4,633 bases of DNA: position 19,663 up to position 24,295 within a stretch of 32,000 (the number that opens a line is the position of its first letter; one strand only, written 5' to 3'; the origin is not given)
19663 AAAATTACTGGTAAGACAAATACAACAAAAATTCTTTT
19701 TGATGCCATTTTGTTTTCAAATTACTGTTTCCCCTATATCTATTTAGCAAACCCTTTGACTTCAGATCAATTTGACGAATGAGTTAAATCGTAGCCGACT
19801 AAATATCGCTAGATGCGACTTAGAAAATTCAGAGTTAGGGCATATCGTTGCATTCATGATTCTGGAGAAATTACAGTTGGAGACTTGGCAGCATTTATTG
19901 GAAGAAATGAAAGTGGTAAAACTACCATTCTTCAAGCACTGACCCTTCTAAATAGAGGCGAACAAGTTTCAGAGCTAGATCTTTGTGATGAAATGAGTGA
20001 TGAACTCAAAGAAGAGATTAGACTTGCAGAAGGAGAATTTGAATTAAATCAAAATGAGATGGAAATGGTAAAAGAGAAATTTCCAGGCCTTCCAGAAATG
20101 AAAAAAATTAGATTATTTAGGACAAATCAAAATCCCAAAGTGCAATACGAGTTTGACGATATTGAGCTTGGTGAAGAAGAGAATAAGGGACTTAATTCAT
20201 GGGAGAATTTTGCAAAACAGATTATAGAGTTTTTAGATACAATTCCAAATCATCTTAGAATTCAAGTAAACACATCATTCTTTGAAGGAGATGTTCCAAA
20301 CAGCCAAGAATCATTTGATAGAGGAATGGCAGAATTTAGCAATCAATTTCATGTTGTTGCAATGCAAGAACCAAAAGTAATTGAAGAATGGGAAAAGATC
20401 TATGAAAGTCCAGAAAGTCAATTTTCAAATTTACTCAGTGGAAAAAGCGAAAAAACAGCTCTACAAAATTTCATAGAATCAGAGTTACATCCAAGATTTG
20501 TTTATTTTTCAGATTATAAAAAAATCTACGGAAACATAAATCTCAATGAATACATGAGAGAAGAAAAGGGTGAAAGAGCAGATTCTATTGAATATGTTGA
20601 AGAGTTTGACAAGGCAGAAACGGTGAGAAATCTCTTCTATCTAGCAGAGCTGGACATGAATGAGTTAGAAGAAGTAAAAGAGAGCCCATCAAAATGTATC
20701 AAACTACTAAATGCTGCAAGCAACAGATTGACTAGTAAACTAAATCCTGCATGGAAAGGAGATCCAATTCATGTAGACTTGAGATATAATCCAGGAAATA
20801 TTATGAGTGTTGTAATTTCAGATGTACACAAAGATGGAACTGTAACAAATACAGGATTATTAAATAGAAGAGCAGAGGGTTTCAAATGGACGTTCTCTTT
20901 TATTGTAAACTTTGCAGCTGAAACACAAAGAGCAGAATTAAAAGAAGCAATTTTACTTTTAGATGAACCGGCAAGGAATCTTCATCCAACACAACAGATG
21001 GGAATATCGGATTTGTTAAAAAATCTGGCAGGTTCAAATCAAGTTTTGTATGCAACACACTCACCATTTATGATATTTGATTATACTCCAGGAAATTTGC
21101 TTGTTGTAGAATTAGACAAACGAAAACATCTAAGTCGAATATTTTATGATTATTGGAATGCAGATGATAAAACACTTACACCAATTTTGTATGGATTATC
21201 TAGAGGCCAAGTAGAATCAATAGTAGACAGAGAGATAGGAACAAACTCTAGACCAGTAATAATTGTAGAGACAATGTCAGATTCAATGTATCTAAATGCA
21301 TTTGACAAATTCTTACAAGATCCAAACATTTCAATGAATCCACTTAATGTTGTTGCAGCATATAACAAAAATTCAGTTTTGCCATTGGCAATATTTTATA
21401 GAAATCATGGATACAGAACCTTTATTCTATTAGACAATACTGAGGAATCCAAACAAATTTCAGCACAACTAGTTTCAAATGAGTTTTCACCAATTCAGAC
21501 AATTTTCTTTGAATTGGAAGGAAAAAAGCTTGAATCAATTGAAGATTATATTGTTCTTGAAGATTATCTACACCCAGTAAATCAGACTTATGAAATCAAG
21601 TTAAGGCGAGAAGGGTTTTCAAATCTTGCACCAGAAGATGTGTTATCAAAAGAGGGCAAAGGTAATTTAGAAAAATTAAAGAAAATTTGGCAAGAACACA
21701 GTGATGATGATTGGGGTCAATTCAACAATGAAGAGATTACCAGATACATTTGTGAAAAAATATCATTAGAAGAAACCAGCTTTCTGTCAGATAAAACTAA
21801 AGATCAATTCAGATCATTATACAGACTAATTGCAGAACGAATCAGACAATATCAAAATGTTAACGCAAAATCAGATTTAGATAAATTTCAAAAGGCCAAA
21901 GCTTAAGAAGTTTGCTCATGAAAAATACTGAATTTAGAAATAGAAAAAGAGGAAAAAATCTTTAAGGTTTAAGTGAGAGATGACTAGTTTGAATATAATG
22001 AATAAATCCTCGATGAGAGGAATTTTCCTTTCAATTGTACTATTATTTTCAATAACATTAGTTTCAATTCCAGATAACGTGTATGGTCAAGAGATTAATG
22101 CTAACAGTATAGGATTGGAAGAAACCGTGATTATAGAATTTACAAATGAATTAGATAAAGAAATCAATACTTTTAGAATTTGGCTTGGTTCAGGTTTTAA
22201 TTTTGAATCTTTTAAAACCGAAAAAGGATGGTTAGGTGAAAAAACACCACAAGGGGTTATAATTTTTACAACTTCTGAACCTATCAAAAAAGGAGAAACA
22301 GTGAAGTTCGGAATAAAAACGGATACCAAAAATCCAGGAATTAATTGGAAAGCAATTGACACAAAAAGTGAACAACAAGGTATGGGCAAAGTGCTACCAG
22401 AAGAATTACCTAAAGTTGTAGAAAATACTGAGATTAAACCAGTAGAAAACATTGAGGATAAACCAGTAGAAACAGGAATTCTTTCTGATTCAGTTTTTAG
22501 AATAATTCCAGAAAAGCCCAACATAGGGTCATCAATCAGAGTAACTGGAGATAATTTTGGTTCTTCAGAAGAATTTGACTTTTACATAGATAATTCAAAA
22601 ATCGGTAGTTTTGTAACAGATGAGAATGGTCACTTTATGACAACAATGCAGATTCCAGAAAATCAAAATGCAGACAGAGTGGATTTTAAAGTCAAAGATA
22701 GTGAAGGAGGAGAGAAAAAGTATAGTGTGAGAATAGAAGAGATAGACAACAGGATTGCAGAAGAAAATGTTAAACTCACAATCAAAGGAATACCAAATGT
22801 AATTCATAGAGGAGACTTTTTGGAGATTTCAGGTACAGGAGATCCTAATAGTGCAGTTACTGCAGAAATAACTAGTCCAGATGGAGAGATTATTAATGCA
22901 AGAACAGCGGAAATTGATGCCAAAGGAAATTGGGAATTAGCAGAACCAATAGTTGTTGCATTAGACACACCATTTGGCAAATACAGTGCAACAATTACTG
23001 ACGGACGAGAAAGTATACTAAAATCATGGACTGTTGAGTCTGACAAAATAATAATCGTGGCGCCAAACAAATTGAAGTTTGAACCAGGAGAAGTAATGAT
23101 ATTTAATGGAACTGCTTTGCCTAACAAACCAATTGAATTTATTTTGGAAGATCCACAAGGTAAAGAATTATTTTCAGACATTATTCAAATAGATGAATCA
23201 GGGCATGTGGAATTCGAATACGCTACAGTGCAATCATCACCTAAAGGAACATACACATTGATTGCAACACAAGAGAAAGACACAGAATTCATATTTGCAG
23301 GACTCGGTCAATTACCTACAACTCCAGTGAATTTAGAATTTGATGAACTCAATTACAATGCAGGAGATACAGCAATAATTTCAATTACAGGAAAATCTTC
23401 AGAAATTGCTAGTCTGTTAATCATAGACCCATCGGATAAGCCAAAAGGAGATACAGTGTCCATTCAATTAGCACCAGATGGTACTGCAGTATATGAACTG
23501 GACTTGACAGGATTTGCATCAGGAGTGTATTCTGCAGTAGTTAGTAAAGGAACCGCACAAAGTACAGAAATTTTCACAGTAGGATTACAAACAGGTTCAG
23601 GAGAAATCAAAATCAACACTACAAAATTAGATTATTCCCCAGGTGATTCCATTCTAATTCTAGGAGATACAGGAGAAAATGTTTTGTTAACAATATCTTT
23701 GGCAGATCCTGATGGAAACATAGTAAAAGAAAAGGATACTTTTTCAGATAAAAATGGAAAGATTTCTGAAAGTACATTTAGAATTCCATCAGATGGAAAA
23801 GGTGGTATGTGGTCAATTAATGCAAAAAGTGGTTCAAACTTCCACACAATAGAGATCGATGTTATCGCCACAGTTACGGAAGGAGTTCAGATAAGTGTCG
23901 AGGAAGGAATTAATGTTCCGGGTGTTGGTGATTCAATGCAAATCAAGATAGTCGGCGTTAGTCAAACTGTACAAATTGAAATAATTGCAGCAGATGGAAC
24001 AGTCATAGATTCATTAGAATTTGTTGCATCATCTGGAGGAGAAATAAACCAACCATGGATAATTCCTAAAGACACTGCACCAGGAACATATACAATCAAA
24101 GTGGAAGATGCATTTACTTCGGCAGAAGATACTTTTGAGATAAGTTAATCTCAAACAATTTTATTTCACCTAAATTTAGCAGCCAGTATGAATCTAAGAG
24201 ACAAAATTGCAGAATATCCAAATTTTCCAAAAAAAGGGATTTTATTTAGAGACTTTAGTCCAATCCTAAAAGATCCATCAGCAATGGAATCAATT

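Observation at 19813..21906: Stand-alone OLD/PARIS-like ABC-ATPase + TOPRIM-like protein in a thaumarchaeal core region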

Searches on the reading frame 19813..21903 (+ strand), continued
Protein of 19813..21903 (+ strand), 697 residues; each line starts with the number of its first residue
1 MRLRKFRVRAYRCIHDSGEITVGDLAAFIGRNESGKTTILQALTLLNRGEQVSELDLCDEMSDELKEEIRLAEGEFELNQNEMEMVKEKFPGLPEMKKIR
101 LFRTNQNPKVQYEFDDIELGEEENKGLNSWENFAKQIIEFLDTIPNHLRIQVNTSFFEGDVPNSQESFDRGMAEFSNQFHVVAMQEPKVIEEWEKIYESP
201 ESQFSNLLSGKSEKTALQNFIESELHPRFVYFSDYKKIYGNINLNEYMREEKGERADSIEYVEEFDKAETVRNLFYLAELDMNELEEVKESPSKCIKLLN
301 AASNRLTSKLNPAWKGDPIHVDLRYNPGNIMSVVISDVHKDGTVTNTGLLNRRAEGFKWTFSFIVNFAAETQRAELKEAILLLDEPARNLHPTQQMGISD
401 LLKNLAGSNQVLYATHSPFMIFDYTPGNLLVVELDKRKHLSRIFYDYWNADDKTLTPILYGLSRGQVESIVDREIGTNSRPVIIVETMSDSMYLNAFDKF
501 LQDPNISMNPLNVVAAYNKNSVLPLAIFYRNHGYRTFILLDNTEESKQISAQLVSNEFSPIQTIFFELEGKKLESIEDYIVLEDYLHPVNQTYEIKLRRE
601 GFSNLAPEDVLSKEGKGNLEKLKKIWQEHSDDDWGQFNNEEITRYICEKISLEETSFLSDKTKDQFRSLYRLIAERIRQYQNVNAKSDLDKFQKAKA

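Call 79: find_encoding_contigs(protein=P0300, flank=8000, max_places=1)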
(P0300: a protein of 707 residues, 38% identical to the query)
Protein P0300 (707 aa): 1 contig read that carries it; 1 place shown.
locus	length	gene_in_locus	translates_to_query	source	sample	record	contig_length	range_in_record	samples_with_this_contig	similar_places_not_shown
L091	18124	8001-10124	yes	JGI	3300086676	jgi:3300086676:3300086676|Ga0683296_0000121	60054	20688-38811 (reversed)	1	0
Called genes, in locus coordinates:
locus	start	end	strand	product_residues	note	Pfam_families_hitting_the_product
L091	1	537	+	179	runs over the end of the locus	-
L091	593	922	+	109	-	PF13620:CarboxypepD_reg (weak)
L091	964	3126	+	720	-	PF00136:DNA_pol_B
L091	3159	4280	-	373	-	PF01594:AI-2E_transport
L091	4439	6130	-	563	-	PF07719:TPR_2 (faint), PF13432:TPR_16 (faint)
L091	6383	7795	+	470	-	-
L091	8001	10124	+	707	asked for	PF02463:SMC_N (faint), PF11398:DUF2813 (faint), PF13175:AAA_15, PF13304:AAA_21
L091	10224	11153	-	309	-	PF12704:MacB_PCD, PF02687:FtsX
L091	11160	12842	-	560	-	PF12704:MacB_PCD, PF02687:FtsX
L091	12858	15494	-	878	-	PF12704:MacB_PCD, PF02687:FtsX, PF12704:MacB_PCD, PF02687:FtsX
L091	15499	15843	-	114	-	PF03551:PadR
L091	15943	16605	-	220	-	PF09601:DUF2459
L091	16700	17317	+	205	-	-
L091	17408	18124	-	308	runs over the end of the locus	PF13409:GST_N_2 (weak), PF13410:GST_C_2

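Call 80: list_cluster_members(proteins=[P0001])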
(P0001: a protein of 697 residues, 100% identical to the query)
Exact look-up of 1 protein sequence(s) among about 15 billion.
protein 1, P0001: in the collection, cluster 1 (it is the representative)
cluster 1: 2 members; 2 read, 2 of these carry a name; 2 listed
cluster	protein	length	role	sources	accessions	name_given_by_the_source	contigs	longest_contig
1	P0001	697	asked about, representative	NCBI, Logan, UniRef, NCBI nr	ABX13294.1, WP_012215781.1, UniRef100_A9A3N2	AAA family ATPase [Nitrosopumilus maritimus] | Endonuclease GajA/Old nuclease/RecF-like AAA domain-containing protein n=1 ...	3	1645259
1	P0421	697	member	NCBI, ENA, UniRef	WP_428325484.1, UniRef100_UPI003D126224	AAA family ATPase [Nitrosopumilus sp.] | AAA family ATPase n=1 Tax=Nitrosopumilus sp. TaxID=2024843 RepID=UPI003D126224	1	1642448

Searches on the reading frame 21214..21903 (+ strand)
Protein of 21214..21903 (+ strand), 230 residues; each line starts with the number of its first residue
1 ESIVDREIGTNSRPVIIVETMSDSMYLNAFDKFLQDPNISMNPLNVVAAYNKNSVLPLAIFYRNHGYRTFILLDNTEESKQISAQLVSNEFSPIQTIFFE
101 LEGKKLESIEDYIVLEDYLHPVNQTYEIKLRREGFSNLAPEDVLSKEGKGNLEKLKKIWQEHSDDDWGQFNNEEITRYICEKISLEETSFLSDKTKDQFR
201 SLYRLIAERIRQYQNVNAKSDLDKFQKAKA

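Call 48: predict_structure(alignment_id=A4)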
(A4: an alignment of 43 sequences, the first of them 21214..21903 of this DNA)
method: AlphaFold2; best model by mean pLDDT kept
length: 230 residues; sequences in the alignment: 43
mean_pLDDT: 89.7   pTM: 0.84
mean pLDDT of the five models: 89.7, 89.7, 89.2, 88.3, 88.2
residues with pLDDT >= 90: 180; 70-90: 28; 50-70: 13; < 50: 9
segments of 3 or more residues with pLDDT < 50: 1-9
pLDDT, mean of each block of 10 residues (from residue 1): 41 87 96 86 88 94 94 96 97 96 95 97 95 92 94 96 93 97 96 97 94 84 59
secondary structure, 60 per line:
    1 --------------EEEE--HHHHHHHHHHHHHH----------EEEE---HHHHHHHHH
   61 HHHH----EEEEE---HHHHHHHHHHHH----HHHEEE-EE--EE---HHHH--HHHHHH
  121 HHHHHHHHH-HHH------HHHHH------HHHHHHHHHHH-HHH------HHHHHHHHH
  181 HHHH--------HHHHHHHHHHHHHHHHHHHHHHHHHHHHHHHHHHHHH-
elements in order: E15-18 H21-34 E45-48 H52-64 E69-73 H77-88 E96-98 H109-112 H115-129 H140-144 H151-161 H172-184 H193-229

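Call 53: fold_search(model_id=the predicted structure, library=pdb)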
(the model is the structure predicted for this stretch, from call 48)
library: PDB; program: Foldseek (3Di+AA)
matches with E <= 10: 856; with E <= 0.001: 0
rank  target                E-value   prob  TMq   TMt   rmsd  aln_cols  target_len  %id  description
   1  6njw                  3.1e-03  0.99  0.35  0.38   9.5       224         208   17  C-terminal region of the Xanthomonas campestris pv. campestris OLD protein phased with platinum (released 2019-08-07)
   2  6nk8_A                5.2e-03  0.98  0.36  0.40   8.4       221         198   12  C-terminal region of the Burkholderia pseudomallei OLD protein (released 2019-08-07)
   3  6njx                  6.9e-03  0.93  0.33  0.36  10.0       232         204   16  C-terminal region of the Xanthomonas campestris pv. campestris OLD protein phased with mercury (released 2019-08-07)
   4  6njv                  1.4e-02  0.96  0.38  0.41   9.0       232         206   15  C-terminal region of the Xanthomonas campestris pv. campestris OLD protein phased with iodine (released 2019-08-07)
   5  6nk8_B                2.6e-02  0.87  0.34  0.37  10.2       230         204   12  C-terminal region of the Burkholderia pseudomallei OLD protein (released 2019-08-07)
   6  9i2f_C                4.8e-02  0.85  0.35  0.16  15.0       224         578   14  Cryo-EM structure of retron Eco2 (Ec67) (released 2026-02-04)
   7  8wy4_A                7.2e-02  0.21  0.25  0.15  17.0       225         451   13  GajA tetramer with ATP (released 2024-02-28)
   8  8jq9_A                1.4e-01  0.18  0.25  0.15  16.2       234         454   14  Structure of Gabija GajA (released 2024-02-28)
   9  2mr5_MODEL_1_A        1.5e-01  0.80  0.23  0.36   5.1       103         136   14  Solution NMR Structure of De novo designed Protein, Northeast Structural Genomics Consortium (NESG) Target OR4 (released 2014-09-17)
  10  9o19_B                1.6e-01  0.51  0.20  0.10   8.2        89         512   15  Pseudomonas aeruginosa ATPase State1 (released 2025-12-10)
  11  2zjb_A                1.7e-01  0.33  0.22  0.21   7.7       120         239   13  Crystal structure of the human Dmc1-M200V polymorphic variant (released 2008-08-12)
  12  6tuu_B                1.8e-01  0.47  0.20  0.21   7.9        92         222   11  Leishmania infantum Rad51 surrogate LiRadA10 in complex with 5,6,7,8-tetrahydro-2-naphthoic acid (released 2021-01-27)
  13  1drj                  1.8e-01  0.44  0.30  0.27   7.9       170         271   10  PROBING PROTEIN-PROTEIN INTERACTIONS: THE RIBOSE-BINDING PROTEIN IN BACTERIAL TRANSPORT AND CHEMOTAXIS (released 1995-01-26)
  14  5gaj_MODEL_1_A        1.9e-01  0.85  0.24  0.38   5.0       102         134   15  Solution NMR structure of De novo designed PLOOP2X3_50 fold protein, Northeast Structural Genomics Consortium  (released 2016-01-06)
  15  3mk3_1                1.9e-01  0.47  0.25  0.34  10.3       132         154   13  Crystal structure of Lumazine synthase from Salmonella typhimurium LT2 (released 2011-02-02)
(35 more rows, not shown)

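Call 85: search_solved_structures(query=A5, max_evalue=10, show_alignments=4)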
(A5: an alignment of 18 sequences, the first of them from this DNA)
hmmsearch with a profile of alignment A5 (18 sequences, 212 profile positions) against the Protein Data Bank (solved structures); distinct sequences matched with E-value up to 10: 0.

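Call 86: search_protein_families(library=pfam, alignment_id=A5, max_evalue=1)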
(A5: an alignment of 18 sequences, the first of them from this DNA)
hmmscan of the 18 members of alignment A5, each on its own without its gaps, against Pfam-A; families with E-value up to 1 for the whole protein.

A. member 1, seq(215 aa): 1 family
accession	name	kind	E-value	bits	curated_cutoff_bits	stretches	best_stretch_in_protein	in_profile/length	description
PF20469.4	OLD-like_TOPRIM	-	0.00052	20.9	23.2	1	4-67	3-66/67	Overcoming lysogenization defect protein-like, TOPRIM domain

B. families by the number of members that match (of 18 scanned): 14 families
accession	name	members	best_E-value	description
PF20469.4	OLD-like_TOPRIM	14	4.7e-05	Overcoming lysogenization defect protein-like, TOPRIM domain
PF11181.13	YflT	4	0.0014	Heat induced stress protein YflT domain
PF11360.13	DUF3110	3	0.089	Protein of unknown function (DUF3110)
PF13707.11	RloB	1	0.052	RloB-like protein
PF04245.18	NA37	1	0.057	37-kD nucleoid-associated bacterial protein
PF24395.1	OLD-like_TOPRIM_1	1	0.065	OLD-like TOPRIM 1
PF16183.10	Kinesin_assoc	1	0.075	Kinesin-associated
PF04517.17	Microvir_lysis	1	0.091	Microvirus lysis protein (E), C terminus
PF21832.1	DUF6892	1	0.11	Family of unknown function (DUF6892)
PF08308.17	PEGA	1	0.15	PEGA domain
PF22128.2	Alp7A_like_C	1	0.15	Alp7A C-terminal domain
PF04541.19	Herpes_U34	1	0.17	Herpesvirus virion protein U34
PF05036.18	SPOR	1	0.17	SPOR domain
PF17499.7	Pilosulin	1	0.18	Ant venom peptides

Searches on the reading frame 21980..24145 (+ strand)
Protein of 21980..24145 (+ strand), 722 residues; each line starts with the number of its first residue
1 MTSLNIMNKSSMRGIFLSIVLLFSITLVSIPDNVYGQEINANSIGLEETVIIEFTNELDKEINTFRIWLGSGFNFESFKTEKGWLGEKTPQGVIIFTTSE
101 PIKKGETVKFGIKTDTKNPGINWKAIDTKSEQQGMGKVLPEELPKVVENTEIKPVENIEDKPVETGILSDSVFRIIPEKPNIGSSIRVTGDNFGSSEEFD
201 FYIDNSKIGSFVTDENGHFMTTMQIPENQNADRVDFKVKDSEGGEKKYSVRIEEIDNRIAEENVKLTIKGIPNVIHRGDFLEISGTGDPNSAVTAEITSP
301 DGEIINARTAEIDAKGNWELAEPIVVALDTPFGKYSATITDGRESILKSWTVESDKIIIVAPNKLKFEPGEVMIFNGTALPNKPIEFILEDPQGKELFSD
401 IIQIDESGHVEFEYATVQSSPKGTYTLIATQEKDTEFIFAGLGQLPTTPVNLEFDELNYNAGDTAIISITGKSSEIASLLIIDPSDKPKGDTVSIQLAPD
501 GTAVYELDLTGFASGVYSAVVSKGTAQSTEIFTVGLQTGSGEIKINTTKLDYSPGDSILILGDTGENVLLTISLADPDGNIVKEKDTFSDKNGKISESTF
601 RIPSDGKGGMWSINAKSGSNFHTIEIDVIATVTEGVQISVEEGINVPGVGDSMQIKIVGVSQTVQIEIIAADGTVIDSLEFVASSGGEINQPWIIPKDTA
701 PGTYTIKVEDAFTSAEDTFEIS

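Call 42: search_protein_families(library=pfam, proteins=[window:21980-24145:+], max_evalue=0.01)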
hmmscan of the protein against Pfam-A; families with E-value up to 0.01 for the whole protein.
window:21980-24145:+ (722 aa): 5 families
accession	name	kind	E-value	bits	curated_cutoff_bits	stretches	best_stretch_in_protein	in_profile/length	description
PF01835.25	MG2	-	1.3e-24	86.9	32.8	3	377-432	28-83/96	MG2 domain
PF13860.13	FlgD_ig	-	0.00086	19.7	27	0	657-710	18-75/79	FlgD Ig-like domain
PF17936.7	Big_6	-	0.0041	17.8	27.6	0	281-320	15-50/83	Bacterial Ig domain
PF09134.16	Invasin_D3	-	0.0055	17.6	33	0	464-536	11-82/98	Invasin, domain 3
PF18962.6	Por_Secre_tail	-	0.0096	16.6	27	0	490-529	31-70/75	Secretion system C-terminal sorting domain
